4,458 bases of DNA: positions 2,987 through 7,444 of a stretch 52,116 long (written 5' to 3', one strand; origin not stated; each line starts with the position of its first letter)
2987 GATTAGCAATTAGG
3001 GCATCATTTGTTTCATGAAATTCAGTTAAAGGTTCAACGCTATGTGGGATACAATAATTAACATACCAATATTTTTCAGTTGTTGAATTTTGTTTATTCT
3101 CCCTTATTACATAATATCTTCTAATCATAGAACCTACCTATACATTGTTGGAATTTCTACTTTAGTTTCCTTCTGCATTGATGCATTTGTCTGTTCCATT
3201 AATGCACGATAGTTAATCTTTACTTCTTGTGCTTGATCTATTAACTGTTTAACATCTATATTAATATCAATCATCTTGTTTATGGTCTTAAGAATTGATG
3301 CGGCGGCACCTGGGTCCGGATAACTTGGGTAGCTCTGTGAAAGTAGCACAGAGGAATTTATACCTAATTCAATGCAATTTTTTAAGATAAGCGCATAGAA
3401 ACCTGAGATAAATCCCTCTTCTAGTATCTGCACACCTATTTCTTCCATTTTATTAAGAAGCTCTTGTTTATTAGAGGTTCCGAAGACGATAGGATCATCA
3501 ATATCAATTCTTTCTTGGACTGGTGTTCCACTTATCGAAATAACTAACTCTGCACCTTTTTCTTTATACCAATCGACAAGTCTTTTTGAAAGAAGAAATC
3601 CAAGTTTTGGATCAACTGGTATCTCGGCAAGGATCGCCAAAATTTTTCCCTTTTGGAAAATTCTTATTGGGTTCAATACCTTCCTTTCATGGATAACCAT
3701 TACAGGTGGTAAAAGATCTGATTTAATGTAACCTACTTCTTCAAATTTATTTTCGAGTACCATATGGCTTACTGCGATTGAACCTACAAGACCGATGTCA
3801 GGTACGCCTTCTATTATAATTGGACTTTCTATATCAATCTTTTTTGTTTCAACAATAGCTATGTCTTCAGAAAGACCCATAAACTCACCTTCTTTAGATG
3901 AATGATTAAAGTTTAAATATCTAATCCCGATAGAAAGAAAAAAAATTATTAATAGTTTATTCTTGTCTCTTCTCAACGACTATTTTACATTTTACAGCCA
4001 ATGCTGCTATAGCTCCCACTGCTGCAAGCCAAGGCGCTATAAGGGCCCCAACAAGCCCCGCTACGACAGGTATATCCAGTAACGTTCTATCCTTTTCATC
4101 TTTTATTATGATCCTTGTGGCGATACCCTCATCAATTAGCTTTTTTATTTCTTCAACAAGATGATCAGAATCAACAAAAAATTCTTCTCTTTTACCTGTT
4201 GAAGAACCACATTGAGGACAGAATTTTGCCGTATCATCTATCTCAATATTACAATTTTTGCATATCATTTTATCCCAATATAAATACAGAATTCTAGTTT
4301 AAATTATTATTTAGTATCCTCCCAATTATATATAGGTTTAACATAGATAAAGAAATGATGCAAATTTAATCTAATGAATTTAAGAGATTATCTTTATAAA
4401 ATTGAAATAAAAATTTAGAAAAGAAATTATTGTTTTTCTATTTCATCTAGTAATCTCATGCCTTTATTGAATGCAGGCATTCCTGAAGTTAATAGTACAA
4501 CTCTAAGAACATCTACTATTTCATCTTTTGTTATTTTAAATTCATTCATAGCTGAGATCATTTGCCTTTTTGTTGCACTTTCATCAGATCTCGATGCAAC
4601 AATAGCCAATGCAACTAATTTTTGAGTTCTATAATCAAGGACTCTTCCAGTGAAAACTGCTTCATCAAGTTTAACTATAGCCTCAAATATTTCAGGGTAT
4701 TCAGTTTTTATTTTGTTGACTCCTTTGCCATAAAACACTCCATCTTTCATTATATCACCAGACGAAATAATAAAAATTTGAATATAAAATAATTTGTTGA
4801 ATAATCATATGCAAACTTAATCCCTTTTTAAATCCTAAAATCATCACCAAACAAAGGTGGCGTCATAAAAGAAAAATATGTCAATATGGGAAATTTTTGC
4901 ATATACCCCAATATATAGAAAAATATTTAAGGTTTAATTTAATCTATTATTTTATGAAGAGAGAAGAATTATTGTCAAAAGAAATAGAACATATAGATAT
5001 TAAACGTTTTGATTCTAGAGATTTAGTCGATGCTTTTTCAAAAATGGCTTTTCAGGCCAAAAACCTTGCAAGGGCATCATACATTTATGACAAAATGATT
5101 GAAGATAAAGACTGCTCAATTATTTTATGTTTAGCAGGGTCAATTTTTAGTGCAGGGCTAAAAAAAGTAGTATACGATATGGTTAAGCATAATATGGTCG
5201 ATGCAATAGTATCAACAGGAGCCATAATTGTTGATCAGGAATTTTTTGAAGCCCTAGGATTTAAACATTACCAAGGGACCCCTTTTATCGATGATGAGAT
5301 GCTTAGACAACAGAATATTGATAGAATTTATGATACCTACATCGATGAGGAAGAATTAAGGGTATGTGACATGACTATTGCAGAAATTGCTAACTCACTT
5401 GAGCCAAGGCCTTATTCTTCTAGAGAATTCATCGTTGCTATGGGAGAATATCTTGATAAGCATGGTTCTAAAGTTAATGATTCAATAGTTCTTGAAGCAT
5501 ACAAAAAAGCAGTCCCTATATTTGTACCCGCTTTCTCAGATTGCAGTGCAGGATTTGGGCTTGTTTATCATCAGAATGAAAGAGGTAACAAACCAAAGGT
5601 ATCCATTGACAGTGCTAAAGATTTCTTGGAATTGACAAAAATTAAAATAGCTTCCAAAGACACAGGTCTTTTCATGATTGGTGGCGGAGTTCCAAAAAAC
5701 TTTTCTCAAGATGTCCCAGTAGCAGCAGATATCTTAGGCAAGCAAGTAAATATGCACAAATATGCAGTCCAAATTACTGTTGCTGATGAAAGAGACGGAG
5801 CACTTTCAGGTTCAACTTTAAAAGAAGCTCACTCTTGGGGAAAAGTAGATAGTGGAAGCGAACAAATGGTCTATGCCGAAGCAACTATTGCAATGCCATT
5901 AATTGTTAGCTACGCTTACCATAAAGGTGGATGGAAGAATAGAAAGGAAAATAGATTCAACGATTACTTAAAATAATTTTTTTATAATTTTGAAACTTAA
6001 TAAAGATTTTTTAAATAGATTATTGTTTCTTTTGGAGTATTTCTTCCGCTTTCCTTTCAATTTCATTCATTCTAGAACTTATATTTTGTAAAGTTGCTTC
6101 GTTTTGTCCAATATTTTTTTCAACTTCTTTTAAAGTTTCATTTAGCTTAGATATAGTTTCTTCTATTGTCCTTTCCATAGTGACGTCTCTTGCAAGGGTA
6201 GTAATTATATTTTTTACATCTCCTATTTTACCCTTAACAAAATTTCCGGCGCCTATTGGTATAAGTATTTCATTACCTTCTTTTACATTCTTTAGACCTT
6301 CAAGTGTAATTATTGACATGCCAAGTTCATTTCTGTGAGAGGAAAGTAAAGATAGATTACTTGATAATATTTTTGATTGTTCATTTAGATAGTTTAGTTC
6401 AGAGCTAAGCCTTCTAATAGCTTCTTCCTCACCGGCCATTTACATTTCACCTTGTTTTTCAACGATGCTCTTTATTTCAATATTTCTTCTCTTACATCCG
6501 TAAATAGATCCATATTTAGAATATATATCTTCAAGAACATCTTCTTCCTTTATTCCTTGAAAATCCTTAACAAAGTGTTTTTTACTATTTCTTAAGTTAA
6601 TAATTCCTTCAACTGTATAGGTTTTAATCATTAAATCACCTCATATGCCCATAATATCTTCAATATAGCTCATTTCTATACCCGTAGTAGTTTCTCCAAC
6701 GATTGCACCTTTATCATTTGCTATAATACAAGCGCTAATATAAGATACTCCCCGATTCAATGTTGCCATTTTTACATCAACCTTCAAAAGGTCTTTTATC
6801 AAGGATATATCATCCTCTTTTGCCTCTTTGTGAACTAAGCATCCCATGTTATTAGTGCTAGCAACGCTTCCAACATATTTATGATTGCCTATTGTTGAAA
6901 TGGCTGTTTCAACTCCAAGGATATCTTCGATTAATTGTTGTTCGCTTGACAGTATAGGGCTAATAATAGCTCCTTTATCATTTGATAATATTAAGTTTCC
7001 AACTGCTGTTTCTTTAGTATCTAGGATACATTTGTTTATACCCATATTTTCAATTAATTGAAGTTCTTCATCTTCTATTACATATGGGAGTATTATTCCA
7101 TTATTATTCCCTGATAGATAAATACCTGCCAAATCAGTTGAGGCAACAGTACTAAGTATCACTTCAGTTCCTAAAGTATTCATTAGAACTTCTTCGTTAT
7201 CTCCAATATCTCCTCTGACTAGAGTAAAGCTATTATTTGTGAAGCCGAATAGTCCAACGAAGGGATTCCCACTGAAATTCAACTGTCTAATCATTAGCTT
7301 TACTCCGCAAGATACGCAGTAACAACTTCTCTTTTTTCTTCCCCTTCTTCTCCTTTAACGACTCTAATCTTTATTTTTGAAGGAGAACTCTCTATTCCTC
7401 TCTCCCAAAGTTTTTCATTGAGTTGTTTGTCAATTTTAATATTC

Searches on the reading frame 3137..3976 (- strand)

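Call 16: search_protein_families(library=pfam, proteins=[window:3137-3976:-], max_evalue=0.001)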
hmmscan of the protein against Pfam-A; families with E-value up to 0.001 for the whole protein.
window:3137-3976:- (280 aa): 1 family
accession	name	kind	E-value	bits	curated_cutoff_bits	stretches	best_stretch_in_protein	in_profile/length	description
PF09754.15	PAC2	-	5.5e-42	144.5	25.8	1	55-254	2-209/215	PAC2 family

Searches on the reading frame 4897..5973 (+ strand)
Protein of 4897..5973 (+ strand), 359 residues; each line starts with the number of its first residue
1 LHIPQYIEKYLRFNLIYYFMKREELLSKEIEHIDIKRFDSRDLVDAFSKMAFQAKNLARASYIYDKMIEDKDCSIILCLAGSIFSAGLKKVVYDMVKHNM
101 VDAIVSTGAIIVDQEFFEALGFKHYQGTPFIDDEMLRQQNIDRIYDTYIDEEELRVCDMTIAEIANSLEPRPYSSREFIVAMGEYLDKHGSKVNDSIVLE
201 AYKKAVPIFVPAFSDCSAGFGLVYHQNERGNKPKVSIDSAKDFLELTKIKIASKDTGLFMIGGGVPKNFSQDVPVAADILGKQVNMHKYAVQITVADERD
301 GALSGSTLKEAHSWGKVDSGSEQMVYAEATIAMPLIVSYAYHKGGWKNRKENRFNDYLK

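Call 21: search_protein_families(library=pfam, proteins=[window:4897-5973:+], max_evalue=0.0001)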
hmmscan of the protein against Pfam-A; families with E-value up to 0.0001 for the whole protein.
window:4897-5973:+ (359 aa): 1 family
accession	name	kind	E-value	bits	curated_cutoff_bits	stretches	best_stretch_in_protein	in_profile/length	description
PF01916.23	DS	-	1.3e-98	330.3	27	1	42-339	1-287/288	Deoxyhypusine synthase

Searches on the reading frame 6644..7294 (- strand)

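Call 21: search_protein_families(library=pfam, proteins=[window:6644-7294:-], max_evalue=0.0001)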
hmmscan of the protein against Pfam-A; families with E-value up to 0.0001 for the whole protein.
window:6644-7294:- (217 aa): 1 family
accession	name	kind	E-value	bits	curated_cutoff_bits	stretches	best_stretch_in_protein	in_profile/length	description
PF01912.23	eIF-6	-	1.7e-53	181.4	25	1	5-197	2-197/197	eIF-6 family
